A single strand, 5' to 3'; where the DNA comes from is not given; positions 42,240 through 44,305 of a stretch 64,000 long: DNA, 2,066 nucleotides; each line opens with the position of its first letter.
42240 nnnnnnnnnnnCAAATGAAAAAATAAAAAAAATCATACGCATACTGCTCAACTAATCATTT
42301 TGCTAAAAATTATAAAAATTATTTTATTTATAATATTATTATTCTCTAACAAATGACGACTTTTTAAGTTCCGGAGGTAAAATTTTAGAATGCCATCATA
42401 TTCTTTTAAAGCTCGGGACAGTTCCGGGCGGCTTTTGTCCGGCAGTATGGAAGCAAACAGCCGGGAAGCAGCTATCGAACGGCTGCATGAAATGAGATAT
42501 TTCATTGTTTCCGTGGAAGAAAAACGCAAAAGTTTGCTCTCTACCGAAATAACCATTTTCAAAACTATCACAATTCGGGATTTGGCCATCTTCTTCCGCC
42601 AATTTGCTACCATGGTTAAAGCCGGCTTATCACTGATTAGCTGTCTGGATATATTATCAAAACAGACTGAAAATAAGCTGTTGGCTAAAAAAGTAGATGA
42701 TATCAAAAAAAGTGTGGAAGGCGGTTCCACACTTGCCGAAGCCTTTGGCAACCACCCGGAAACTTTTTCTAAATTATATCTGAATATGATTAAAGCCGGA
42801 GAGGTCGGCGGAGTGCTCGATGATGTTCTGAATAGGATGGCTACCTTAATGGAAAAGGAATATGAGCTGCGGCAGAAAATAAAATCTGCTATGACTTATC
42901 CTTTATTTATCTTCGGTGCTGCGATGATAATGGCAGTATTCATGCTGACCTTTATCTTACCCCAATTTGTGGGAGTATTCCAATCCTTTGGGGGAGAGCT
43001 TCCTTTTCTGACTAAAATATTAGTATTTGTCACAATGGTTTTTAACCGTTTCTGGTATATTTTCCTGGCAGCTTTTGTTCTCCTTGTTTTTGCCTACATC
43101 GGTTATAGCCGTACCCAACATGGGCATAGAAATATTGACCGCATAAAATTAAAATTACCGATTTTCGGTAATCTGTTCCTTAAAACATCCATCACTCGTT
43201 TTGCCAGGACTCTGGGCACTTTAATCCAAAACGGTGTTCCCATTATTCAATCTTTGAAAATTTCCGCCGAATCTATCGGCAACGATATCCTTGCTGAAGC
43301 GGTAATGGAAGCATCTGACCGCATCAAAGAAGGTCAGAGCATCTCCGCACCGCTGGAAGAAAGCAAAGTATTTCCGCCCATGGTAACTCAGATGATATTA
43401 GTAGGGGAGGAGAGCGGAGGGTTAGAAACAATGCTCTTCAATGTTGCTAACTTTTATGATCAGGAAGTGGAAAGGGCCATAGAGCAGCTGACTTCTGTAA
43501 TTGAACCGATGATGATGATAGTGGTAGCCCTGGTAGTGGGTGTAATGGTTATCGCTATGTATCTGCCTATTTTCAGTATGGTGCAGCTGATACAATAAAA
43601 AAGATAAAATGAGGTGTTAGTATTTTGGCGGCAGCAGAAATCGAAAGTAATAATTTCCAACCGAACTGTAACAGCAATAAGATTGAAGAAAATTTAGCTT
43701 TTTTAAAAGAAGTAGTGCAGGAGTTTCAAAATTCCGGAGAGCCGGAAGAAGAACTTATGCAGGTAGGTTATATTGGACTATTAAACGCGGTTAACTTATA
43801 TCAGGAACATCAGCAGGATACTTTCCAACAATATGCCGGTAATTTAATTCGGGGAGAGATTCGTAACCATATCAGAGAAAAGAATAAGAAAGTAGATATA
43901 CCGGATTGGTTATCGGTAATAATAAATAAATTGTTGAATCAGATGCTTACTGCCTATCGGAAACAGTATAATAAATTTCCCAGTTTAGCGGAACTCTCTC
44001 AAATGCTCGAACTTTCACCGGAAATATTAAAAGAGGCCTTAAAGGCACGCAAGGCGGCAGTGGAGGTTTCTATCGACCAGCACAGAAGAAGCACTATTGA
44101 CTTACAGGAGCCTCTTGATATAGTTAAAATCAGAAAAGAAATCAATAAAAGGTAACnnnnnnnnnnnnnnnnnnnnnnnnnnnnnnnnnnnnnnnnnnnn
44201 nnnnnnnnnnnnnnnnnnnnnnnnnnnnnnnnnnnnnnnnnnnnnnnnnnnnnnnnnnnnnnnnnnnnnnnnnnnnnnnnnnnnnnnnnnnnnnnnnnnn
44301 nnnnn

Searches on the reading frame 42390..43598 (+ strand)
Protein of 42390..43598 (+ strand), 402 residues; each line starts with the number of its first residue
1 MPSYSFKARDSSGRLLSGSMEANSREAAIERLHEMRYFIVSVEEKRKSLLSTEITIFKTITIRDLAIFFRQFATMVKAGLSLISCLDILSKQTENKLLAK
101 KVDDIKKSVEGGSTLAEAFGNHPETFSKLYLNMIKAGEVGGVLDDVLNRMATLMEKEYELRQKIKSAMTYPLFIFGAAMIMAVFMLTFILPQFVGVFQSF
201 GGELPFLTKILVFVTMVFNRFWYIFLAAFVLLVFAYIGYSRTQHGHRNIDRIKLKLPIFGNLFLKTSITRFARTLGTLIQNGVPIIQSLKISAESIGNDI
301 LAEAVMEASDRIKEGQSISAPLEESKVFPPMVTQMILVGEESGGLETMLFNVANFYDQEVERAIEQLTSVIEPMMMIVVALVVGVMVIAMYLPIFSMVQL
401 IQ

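Call 7: search_protein_families(library=pfam, proteins=[window:42390-43598:+], max_evalue=0.001)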
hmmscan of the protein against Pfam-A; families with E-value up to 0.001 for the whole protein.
window:42390-43598:+ (402 aa): 1 family
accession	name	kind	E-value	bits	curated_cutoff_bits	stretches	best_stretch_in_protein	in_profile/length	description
PF00482.28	T2SSF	-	1.4e-66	222.5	25.2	2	68-191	1-125/125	Type II secretion system (T2SS), protein F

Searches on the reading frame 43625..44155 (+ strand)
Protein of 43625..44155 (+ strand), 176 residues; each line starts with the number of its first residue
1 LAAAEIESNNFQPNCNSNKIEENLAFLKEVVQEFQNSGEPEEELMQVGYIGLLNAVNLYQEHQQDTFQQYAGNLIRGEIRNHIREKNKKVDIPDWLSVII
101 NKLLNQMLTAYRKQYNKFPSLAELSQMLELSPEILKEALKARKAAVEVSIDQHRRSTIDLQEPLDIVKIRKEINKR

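Call 5: search_protein_families(library=pfam, proteins=[window:43625-44155:+], max_evalue=0.01)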
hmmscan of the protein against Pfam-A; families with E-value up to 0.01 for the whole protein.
window:43625-44155:+ (176 aa): 1 family
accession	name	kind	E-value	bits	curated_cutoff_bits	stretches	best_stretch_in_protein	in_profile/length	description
PF04542.20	Sigma70_r2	-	7e-09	35.8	24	1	20-87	2-69/71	Sigma-70 region 2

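Call 6: search_protein_families(library=ncbifam, proteins=[window:43625-44155:+], max_evalue=0.001)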
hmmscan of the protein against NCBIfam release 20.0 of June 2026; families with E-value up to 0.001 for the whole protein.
window:43625-44155:+ (176 aa): 42 families (the best 25 are shown)
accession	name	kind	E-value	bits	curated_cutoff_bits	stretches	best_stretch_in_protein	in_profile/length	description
TIGR02980.1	SigBFG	subfamily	2.2e-25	89.7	234.35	1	19-155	8-143/227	SigB/SigF/SigG family RNA polymerase sigma factor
TIGR02885.1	spore_sigF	equivalog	1.9e-19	70.4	321.45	1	16-146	13-141/231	RNA polymerase sporulation sigma factor SigF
NF005644.0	PRK07408.1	subfamily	3.1e-19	69.6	261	1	23-157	36-170/258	RNA polymerase sigma factor SigF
NF006071.0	PRK08215.1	equivalog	2.6e-17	63.3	372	1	14-146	37-167/258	RNA polymerase sporulation sigma factor SigG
NF004052.0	PRK05572.1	subfamily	4.6e-17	62.4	311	1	16-144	34-160/252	SigF/SigG family RNA polymerase sporulation sigma factor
NF005514.0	PRK07122.1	subfamily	3.7e-16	59.1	372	1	7-156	34-181/264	RNA polymerase sigma factor SigF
TIGR02850.1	spore_sigG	equivalog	1.1e-14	54.5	457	1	16-145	36-163/254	RNA polymerase sporulation sigma factor SigG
TIGR02941.1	Sigma_B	equivalog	1.8e-14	53.8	315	1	26-153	41-167/255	RNA polymerase sigma factor SigB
TIGR02479.1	FliA_WhiG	subfamily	9e-13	48.5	189.6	1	41-171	26-152/224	FliA/WhiG family RNA polymerase sigma factor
NF005413.0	PRK06986.1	subfamily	3.8e-12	46.5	201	1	42-156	44-154/241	RNA polymerase sigma factor FliA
NF004471.0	PRK05803.1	subfamily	4.9e-12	45.6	252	1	17-89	53-125/235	RNA polymerase sporulation sigma factor SigK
TIGR02393.1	RpoD_Cterm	equivalog_domain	6.1e-12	45.7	354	1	19-148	5-133/238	RNA polymerase sigma factor RpoD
TIGR02394.1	rpoS_proteo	equivalog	2.6e-10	40.3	378.7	1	15-155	47-188/285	RNA polymerase sigma factor RpoS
TIGR02997.1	Sig70-cyanoRpoD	subfamily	2.6e-10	40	384.5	1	19-151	79-210/298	RNA polymerase sigma factor, RpoD/SigA family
TIGR02846.1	spore_sigmaK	equivalog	8.4e-10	38.6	298.65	1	17-89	51-123/227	RNA polymerase sporulation sigma factor SigK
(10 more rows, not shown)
